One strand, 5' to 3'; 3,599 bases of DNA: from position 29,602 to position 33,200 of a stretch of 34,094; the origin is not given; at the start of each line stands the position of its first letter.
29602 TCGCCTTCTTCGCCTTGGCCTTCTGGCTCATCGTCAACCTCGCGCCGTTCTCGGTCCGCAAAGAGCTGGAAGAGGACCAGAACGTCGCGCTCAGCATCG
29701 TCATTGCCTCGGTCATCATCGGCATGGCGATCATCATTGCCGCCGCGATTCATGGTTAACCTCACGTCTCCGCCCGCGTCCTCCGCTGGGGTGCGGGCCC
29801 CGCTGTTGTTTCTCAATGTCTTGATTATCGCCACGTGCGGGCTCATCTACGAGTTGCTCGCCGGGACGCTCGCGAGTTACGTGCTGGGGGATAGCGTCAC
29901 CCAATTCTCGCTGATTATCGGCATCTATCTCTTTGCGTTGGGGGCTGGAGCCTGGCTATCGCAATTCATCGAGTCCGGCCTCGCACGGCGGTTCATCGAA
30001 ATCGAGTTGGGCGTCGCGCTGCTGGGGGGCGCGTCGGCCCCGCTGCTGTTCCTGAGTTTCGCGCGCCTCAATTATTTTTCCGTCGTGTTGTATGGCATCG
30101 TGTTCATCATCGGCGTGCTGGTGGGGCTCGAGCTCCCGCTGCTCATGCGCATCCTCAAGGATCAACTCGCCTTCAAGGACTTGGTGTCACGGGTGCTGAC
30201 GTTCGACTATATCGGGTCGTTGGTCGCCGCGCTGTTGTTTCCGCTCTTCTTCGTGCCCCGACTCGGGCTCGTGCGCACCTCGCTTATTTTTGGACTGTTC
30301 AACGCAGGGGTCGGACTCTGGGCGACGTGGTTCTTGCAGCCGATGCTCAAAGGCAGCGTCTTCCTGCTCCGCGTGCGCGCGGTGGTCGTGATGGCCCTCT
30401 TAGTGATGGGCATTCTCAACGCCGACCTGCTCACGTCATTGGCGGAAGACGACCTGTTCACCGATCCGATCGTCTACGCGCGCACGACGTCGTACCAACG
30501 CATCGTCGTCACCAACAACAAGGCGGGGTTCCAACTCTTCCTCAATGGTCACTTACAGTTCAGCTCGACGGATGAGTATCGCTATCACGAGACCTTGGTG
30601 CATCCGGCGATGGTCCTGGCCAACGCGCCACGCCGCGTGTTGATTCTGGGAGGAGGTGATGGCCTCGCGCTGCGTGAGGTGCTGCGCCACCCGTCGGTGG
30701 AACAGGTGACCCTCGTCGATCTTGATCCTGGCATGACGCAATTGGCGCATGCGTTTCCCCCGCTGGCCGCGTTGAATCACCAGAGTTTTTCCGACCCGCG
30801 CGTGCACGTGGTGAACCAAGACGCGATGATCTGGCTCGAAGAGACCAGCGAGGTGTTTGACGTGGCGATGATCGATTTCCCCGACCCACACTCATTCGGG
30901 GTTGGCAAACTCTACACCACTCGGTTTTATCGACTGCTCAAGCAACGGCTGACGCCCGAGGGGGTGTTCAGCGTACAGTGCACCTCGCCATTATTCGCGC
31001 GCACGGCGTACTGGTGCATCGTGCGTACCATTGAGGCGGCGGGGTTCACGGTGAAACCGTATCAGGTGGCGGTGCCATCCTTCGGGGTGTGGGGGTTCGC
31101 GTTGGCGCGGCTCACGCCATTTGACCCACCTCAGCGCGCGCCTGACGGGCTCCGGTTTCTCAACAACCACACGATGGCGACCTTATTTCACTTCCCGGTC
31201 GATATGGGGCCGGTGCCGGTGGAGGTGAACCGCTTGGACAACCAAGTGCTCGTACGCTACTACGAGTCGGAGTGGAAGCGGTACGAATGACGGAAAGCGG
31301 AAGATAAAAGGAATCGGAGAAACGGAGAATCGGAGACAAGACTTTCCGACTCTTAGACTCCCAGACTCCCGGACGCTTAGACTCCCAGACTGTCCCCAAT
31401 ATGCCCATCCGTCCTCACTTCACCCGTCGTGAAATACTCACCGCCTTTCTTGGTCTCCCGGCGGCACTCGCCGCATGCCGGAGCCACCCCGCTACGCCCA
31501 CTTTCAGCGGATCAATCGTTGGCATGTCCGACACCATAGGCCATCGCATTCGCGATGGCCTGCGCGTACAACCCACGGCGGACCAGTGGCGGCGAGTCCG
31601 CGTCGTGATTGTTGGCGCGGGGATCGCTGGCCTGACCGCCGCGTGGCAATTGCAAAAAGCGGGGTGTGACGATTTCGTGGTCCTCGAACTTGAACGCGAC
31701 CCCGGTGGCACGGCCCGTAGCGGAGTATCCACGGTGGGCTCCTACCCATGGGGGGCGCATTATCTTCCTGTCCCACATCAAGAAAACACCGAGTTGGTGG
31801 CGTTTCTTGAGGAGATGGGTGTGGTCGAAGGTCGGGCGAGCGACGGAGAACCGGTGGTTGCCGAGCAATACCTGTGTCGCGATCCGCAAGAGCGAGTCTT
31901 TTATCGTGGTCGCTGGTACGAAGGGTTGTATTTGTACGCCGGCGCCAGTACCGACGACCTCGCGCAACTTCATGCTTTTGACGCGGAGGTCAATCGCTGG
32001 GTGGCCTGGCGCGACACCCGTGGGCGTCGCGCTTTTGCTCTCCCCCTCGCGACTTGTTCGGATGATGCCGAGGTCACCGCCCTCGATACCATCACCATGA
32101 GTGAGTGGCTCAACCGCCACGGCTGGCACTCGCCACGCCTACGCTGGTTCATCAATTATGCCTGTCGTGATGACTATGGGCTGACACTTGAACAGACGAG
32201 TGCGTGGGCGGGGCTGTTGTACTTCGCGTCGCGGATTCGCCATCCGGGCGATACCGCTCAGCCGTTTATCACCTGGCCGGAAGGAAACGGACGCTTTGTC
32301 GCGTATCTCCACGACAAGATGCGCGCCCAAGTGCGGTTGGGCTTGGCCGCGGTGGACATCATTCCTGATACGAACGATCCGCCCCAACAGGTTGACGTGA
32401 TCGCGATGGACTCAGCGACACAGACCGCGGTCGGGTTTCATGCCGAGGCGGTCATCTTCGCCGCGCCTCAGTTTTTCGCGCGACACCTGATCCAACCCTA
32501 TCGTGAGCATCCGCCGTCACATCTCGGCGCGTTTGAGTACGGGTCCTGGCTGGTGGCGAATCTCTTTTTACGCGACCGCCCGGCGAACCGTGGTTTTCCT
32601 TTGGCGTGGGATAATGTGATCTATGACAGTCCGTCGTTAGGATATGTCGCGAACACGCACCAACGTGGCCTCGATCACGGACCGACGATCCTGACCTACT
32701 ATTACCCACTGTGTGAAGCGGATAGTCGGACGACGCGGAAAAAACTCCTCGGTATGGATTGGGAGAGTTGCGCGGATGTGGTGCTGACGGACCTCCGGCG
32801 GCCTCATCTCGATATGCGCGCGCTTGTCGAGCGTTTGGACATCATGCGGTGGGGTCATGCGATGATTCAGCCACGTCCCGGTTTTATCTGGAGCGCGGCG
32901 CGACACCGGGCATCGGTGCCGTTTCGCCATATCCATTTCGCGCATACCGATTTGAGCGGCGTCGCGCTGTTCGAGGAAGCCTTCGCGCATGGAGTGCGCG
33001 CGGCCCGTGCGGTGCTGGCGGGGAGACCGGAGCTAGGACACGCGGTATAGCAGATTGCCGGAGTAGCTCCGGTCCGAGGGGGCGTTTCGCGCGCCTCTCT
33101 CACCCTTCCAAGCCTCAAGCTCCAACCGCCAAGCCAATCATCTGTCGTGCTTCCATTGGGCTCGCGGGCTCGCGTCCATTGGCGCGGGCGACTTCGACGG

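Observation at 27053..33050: Membrane-embedded polyamine-type gene cluster: SpeD-like, 2xZn-ribbon/DUF4178, small TM protein, DUF350, TM-fused SpeE-like, Tat-lipoprotein FAD oxidase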

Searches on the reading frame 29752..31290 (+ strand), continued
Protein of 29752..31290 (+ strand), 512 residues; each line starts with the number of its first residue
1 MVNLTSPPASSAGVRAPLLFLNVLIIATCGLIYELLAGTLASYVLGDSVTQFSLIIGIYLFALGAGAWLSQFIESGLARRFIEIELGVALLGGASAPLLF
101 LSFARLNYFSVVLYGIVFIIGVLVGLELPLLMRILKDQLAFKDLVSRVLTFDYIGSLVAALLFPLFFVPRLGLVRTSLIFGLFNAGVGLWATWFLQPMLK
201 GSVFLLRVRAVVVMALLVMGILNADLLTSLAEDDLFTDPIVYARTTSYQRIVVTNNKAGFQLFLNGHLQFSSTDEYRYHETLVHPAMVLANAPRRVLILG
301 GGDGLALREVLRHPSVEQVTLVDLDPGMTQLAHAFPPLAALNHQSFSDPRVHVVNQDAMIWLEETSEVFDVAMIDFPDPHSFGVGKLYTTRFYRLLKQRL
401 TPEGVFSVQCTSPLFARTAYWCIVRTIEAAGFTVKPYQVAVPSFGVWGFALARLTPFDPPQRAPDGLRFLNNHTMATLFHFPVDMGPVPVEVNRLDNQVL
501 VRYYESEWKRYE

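Call 68: search_protein_families(library=pfam, proteins=[P0244, P0262, P0246, P0232, P0196, P0240, P0270, P0210, P0127, P0134], max_evalue=0.001)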
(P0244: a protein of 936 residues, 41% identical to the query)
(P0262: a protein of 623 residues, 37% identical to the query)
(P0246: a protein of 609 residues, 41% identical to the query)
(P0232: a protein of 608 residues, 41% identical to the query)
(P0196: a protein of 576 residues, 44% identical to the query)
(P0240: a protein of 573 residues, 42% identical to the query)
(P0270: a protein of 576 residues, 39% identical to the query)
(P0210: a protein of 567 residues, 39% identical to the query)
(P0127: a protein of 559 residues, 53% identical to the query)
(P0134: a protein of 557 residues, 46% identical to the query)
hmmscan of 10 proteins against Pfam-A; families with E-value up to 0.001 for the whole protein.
P0244 (936 aa): 1 family
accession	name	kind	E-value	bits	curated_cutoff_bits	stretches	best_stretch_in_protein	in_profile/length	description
PF01564.23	Spermine_synth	-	7.9e-31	107.5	22.9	1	576-739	21-180/186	Spermine/spermidine synthase domain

P0262 (623 aa): 3 families
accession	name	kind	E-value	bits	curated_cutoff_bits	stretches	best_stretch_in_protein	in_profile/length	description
PF01564.23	Spermine_synth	-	3.3e-56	190.2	22.9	2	380-555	1-172/186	Spermine/spermidine synthase domain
PF13847.12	Methyltransf_31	-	3.2e-06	27.3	27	0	400-517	6-113/145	Methyltransferase domain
PF13578.12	Methyltransf_24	-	0.00018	22.8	26.3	0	422-513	24-102/105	Methyltransferase domain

P0246 (609 aa): 1 family
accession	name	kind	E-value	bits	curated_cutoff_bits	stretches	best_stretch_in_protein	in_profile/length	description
PF01564.23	Spermine_synth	-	3e-65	219.7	22.9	2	370-545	1-172/186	Spermine/spermidine synthase domain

P0232 (608 aa): 1 family
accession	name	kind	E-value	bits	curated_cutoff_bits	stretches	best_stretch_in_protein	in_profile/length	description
PF01564.23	Spermine_synth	-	2.3e-26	92.9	22.9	2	299-375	2-73/186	Spermine/spermidine synthase domain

P0196 (576 aa): 1 family
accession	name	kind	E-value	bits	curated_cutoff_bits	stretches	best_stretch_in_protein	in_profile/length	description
PF01564.23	Spermine_synth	-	1.8e-31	109.5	22.9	1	339-516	2-175/186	Spermine/spermidine synthase domain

P0240 (573 aa): 1 family
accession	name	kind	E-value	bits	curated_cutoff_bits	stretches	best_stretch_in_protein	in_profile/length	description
PF01564.23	Spermine_synth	-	4.7e-31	108.2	22.9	2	285-369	1-81/186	Spermine/spermidine synthase domain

P0270 (576 aa): 1 family
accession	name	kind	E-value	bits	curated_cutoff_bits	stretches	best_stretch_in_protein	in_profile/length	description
PF01564.23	Spermine_synth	-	3e-28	99.1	22.9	2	286-369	1-79/186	Spermine/spermidine synthase domain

P0210 (567 aa): 2 families
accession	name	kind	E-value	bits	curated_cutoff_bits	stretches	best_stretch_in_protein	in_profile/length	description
PF01564.23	Spermine_synth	-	2e-36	125.7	22.9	1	319-495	1-173/186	Spermine/spermidine synthase domain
PF13649.12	Methyltransf_25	-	0.00031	21.8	27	1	340-418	1-70/97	Methyltransferase domain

P0127 (559 aa): 2 families
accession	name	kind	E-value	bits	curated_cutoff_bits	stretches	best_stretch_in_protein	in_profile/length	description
PF01564.23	Spermine_synth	-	5e-26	91.8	22.9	1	314-498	2-173/186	Spermine/spermidine synthase domain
PF13578.12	Methyltransf_24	-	0.00022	22.5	26.3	0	350-446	18-101/105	Methyltransferase domain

P0134 (557 aa): 1 family
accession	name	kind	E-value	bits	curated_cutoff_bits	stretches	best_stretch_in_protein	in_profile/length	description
PF01564.23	Spermine_synth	-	1.3e-33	116.6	22.9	1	314-492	1-176/186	Spermine/spermidine synthase domain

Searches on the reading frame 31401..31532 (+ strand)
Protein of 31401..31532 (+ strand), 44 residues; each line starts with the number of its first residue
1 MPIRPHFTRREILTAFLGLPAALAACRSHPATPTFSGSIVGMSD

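Call 84: search_protein_families(library=ncbifam, proteins=[window:31401-31532:+], max_evalue=1)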
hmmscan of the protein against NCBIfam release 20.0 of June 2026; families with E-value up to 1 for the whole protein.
seq(44 aa): 0 families

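Call 85: search_protein_families(library=pfam, proteins=[window:31401-31532:+], max_evalue=10)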
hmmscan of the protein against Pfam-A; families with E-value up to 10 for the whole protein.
seq(44 aa): 0 families

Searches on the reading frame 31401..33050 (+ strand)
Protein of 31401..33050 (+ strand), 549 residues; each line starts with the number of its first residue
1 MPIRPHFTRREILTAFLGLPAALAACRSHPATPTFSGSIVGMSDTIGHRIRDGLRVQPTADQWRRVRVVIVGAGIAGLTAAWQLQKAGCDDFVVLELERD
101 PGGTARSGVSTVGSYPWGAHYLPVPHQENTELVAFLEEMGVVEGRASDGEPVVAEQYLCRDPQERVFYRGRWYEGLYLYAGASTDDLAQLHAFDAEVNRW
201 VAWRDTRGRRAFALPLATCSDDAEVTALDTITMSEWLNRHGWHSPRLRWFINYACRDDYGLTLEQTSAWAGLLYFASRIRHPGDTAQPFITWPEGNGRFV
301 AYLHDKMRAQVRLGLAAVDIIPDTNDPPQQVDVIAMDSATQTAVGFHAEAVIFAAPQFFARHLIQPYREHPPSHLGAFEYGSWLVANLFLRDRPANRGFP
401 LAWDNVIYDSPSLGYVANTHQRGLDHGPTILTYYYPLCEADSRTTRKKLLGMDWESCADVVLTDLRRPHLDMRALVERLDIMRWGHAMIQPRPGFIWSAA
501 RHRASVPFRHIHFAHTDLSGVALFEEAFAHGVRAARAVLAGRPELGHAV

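Call 3: search_protein_families(library=pfam, proteins=[window:31401-33050:+], max_evalue=0.01)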
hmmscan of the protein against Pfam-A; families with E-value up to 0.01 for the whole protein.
window:31401-33050:+ (549 aa): 10 families
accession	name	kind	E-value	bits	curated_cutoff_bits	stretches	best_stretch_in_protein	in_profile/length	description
PF13450.12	NAD_binding_8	-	4.9e-13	49.6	21.9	1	70-138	1-67/68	NAD(P)-binding Rossmann-like domain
PF01593.30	Amino_oxidase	-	6.1e-10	39.4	19.8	1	75-539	1-443/443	Flavin containing amine oxidoreductase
PF01266.30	DAO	-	6.1e-08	33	27.9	1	67-117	1-49/353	FAD dependent oxidoreductase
PF00890.30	FAD_binding_2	-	4.3e-07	29.9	20.4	1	68-104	2-37/414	FAD binding domain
PF13738.12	Pyr_redox_3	-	0.00025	20.8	30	1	69-96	1-28/305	Pyridine nucleotide-disulphide oxidoreductase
PF01946.23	Thi4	-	0.00048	19.9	26.2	1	63-108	15-60/235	Thi4 family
PF07992.20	Pyr_redox_2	-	0.00064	19.7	26.1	1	29-96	110-172/291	Pyridine nucleotide-disulphide oxidoreductase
PF01494.25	FAD_binding_3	-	0.00099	18.9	22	1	66-109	2-44/349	FAD binding domain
PF01134.28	GIDA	-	0.0017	18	22.1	1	68-90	2-24/391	Glucose inhibited division protein A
PF12831.13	FAD_oxidored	-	0.0035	17.1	27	1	68-130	2-62/416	FAD dependent oxidoreductase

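Call 4: search_protein_families(library=ncbifam, proteins=[window:31401-33050:+], max_evalue=0.01)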
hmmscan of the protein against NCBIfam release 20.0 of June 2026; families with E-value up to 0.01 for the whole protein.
window:31401-33050:+ (549 aa): 46 families (the best 25 are shown)
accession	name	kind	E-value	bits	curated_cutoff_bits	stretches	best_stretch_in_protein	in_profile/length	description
NF053556.1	prodigi_MAP_PigB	equivalog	6.3e-15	54.6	850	2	262-538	380-655/659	prodigiosin MAP biosynthesis oxidoreductase PigB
TIGR03467.1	HpnE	equivalog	6.1e-09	35.7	283.05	1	68-364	1-270/430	hydroxysqualene dehydroxylase HpnE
NF005560.0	PRK07233.1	equivalog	7.6e-08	31.6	252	1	67-141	2-72/435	hypothetical protein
NF045637.1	carotdesatCrtDProt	equivalog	9.9e-07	27.6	580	1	68-109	1-41/485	1-hydroxycarotenoid 3,4-desaturase CrtD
NF009410.0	PRK12771.1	subfamily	9.1e-06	24.5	516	1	51-109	125-181/566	NAD(P)-binding protein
TIGR01813.1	flavo_cyto_c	subfamily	1.2e-05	24.3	285.45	1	68-105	2-39/444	flavocytochrome c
TIGR02734.1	crtI_fam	subfamily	2e-05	23.5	238.1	1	68-106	1-38/504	phytoene desaturase family protein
NF005548.0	PRK07208.1-4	equivalog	2.4e-05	23.2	389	1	67-120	5-57/488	hypothetical protein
NF009454.0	PRK12814.1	equivalog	2.8e-05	22.7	916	1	60-109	188-236/657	putative NADPH-dependent glutamate synthase small subunit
NF008841.0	PRK11883.1-1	equivalog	5.7e-05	22.2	517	1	66-141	4-78/453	protoporphyrinogen oxidase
NF001933.0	PRK00711.1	subfamily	7.5e-05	21.9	383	1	67-103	2-35/429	D-amino acid dehydrogenase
NF005547.0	PRK07208.1-3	equivalog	0.00012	20.9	380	1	67-115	6-51/465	hypothetical protein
NF005549.0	PRK07208.1-5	equivalog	0.00013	20.5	587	1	67-107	6-49/534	hypothetical protein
NF005545.0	PRK07208.1-1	equivalog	0.00017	20.1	451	1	64-173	6-99/504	hypothetical protein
NF005720.0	PRK07538.1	subfamily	0.00023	20.2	400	1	66-96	3-32/418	hypothetical protein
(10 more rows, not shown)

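Call 25: search_solved_structures(query=window:31401-33050:+, max_evalue=0.01, show_alignments=1)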
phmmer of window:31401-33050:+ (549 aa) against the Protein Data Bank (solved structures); distinct sequences matched with E-value up to 0.01: 15.
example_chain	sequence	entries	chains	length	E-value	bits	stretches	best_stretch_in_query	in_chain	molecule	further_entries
4pab_A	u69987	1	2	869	0.00022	23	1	50-145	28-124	Dimethylglycine dehydrogenase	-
4p9s_A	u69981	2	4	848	0.00025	22.8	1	50-145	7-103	Dimethylglycine dehydrogenase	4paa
1f8r_A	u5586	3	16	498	0.001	20.7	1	67-111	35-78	L-AMINO ACID OXIDASE | L-amino-acid oxidase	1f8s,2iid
7og2_A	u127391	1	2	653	0.0014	20.3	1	65-105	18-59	Amine oxidoreductase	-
7oxl_A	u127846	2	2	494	0.0016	20.1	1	67-152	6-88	Spermine oxidase,Spermine oxidase,Spermine oxidase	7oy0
3rha_A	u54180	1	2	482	0.0018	20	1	68-153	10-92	Putrescine oxidase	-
5ts5_A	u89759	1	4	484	0.002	19.8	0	66-108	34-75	Amine oxidase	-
4ech_A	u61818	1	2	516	0.0027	19.3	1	65-138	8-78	Polyamine oxidase FMS1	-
5lae_A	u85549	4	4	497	0.0035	19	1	67-141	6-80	Peroxisomal N(1)-acetyl-spermine/spermidine oxidase,Peroxisomal N(1)-acetyl-spermine/sperm | Peroxisomal N(1)-acetyl-spermine/spermidine oxidase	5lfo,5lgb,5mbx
5l46_A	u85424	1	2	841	0.0036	19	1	60-147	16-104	Dimethylglycine dehydrogenase, mitochondrial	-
4e0v_A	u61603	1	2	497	0.0036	18.9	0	66-109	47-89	L-amino-acid oxidase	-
1xpq_A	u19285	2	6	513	0.0057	18.3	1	65-119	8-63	Polyamine oxidase FMS1 | FMS1 protein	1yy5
1rsg_A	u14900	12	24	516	0.0058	18.3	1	65-119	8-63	FMS1 protein | Polyamine oxidase FMS1 | fms1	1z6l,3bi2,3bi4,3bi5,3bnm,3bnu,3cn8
4gdp_A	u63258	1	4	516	0.0058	18.3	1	65-119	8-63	Polyamine oxidase FMS1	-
2yg6_A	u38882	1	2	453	0.0084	17.7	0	68-152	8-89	PUTRESCINE OXIDASE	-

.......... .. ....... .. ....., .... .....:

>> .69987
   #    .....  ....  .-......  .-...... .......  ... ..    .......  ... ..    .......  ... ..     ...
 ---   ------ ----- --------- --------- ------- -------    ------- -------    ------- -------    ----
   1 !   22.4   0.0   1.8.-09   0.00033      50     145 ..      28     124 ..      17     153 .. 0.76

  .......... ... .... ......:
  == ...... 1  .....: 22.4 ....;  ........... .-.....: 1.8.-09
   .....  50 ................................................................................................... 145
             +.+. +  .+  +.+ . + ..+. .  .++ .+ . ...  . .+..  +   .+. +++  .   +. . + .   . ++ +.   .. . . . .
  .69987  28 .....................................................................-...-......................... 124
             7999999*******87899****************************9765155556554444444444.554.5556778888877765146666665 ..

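Call 61: search_solved_structures(query=A5, max_evalue=0.01)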
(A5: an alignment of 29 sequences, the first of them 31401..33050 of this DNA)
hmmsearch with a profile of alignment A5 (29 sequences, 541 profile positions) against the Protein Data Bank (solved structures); distinct sequences matched with E-value up to 0.01: 213 (the best 60 are shown).
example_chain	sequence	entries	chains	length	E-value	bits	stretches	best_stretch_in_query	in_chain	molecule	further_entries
2c75_A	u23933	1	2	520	3.9e-13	52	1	63-141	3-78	AMINE OXIDASE (FLAVIN-CONTAINING) B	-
2xfo_A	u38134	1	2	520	1.1e-12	50.5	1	63-141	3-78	Amine oxidase [flavin-containing] B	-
2c73_A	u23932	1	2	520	1.2e-12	50.4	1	63-141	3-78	AMINE OXIDASE (FLAVIN-CONTAINING) B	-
3zyx_A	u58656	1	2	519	1.3e-12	50.3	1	64-141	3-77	AMINE OXIDASE [FLAVIN-CONTAINING] B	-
1gos_A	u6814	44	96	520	1.9e-12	49.7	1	63-141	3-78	MONOAMINE OXIDASE | AMINE OXIDASE [FLAVIN-CONTAINING] B | AMINE OXIDASE (FLAVIN-CONTAINING) B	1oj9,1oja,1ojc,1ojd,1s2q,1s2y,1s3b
2bk4_A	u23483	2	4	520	2e-12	49.6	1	63-141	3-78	AMINE OXIDASE [FLAVIN-CONTAINING] B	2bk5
2xfu_A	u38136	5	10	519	2.2e-12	49.5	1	64-141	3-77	Amine oxidase [flavin-containing] B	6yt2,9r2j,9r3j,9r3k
2c76_A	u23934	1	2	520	2.7e-12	49.2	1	63-141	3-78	AMINE OXIDASE (FLAVIN-CONTAINING) B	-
2bxr_A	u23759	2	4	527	3e-12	49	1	63-141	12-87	AMINE OXIDASE [FLAVIN-CONTAINING] A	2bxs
2c72_A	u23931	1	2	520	4e-12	48.6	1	63-141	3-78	AMINE OXIDASE (FLAVIN-CONTAINING) B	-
2b9w_A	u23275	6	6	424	4.9e-12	48.4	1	64-125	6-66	putative aminooxidase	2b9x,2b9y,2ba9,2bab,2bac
2z5y_A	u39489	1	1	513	5.3e-12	48.2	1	65-141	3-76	Amine oxidase [flavin-containing] A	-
2z5x_A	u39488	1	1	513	5.4e-12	48.2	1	65-141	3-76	Amine oxidase [flavin-containing] A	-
5ts5_A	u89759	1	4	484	2e-11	46.3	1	61-113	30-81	Amine oxidase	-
1f8r_A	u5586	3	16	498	2e-11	46.3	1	61-113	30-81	L-AMINO ACID OXIDASE | L-amino-acid oxidase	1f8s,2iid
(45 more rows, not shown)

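Call 62: search_protein_families(library=pfam, alignment_id=A5, max_evalue=0.001)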
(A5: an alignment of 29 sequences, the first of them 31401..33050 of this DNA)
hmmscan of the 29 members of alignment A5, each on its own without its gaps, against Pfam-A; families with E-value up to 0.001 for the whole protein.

A. member 1, window:31401-33050:+ (549 aa): 8 families
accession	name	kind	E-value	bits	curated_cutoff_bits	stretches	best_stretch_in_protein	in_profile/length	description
PF13450.12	NAD_binding_8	-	4.9e-13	49.6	21.9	1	70-138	1-67/68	NAD(P)-binding Rossmann-like domain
PF01593.30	Amino_oxidase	-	6.1e-10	39.4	19.8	1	75-539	1-443/443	Flavin containing amine oxidoreductase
PF01266.30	DAO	-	6.1e-08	33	27.9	1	67-117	1-49/353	FAD dependent oxidoreductase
PF00890.30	FAD_binding_2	-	4.3e-07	29.9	20.4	1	68-104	2-37/414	FAD binding domain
PF13738.12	Pyr_redox_3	-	0.00025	20.8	30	1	69-96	1-28/305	Pyridine nucleotide-disulphide oxidoreductase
PF01946.23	Thi4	-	0.00048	19.9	26.2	1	63-108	15-60/235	Thi4 family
PF07992.20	Pyr_redox_2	-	0.00064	19.7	26.1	1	29-96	110-172/291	Pyridine nucleotide-disulphide oxidoreductase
PF01494.25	FAD_binding_3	-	0.00099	18.9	22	0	66-109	2-44/349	FAD binding domain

B. families by the number of members that match (of 29 scanned): 12 families
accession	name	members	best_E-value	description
PF13450.12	NAD_binding_8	29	2.9e-15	NAD(P)-binding Rossmann-like domain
PF01593.30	Amino_oxidase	28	1.9e-27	Flavin containing amine oxidoreductase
PF01266.30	DAO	27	5.1e-11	FAD dependent oxidoreductase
PF00890.30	FAD_binding_2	24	3.7e-08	FAD binding domain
PF13738.12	Pyr_redox_3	12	7e-08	Pyridine nucleotide-disulphide oxidoreductase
PF01946.23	Thi4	8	7.8e-05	Thi4 family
PF01494.25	FAD_binding_3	7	2.5e-05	FAD binding domain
PF07992.20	Pyr_redox_2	7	3e-05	Pyridine nucleotide-disulphide oxidoreductase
PF12831.13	FAD_oxidored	6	2.4e-05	FAD dependent oxidoreductase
PF13454.12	NAD_binding_9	2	0.00044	FAD-NAD(P)-binding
PF06100.17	MCRA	1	0.00064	MCRA family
PF01134.28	GIDA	1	0.00097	Glucose inhibited division protein A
